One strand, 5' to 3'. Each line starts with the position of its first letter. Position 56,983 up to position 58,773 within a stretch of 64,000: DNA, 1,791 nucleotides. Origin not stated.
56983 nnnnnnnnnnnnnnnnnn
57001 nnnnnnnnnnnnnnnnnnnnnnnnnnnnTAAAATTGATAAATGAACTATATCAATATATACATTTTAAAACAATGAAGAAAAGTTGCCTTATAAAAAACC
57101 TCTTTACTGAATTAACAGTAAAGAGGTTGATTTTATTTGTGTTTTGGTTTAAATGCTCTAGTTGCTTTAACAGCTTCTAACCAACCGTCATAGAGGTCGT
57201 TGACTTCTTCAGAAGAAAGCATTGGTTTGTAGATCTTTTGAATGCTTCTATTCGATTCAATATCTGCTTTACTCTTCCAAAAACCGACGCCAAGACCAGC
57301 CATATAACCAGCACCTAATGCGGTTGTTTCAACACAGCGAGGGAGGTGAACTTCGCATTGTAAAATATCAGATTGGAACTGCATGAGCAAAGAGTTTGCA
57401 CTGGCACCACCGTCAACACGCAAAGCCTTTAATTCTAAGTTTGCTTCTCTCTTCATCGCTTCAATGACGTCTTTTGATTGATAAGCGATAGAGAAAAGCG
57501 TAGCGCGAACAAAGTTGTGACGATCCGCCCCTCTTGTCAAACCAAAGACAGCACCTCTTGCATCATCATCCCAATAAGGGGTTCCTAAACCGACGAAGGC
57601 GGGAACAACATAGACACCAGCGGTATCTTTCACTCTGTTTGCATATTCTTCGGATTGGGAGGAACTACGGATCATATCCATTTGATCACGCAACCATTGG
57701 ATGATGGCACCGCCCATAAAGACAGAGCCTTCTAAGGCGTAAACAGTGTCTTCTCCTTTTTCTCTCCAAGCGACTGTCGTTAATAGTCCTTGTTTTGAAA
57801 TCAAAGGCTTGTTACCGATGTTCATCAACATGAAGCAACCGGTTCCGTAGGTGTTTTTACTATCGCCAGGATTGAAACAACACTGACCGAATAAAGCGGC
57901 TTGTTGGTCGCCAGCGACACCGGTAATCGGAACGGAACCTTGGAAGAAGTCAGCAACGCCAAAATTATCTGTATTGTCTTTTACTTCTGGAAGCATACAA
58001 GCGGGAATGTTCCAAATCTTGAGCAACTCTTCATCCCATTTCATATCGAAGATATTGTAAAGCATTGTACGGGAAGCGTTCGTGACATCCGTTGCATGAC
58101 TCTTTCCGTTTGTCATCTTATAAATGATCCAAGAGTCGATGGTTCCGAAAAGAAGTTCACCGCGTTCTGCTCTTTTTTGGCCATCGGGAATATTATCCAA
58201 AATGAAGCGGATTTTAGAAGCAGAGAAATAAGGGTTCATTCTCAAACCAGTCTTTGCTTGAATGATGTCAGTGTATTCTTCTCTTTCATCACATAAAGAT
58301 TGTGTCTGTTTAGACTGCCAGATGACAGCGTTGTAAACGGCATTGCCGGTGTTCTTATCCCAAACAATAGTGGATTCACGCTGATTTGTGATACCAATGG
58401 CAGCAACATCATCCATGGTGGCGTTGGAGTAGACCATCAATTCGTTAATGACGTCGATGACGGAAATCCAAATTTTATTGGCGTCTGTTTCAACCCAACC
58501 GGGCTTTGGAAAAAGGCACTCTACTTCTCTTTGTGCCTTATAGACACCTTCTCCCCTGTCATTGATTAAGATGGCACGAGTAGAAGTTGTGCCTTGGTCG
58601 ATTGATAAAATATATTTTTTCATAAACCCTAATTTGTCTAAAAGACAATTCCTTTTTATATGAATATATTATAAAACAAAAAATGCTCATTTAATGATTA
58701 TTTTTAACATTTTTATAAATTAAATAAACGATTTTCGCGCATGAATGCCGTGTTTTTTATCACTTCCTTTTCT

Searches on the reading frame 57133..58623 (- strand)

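Call 81: search_protein_families(library=pfam, proteins=[window:57133-58623:-], max_evalue=0.00001)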
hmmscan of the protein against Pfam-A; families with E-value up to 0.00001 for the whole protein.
window:57133-58623:- (496 aa): 2 families
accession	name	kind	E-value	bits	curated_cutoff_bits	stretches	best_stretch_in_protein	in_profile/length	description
PF00370.27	FGGY_N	-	1e-67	228.8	28.8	1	4-246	1-245/245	FGGY family of carbohydrate kinases, N-terminal domain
PF02782.22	FGGY_C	-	1.1e-42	146.5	27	1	257-443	3-195/198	FGGY family of carbohydrate kinases, C-terminal domain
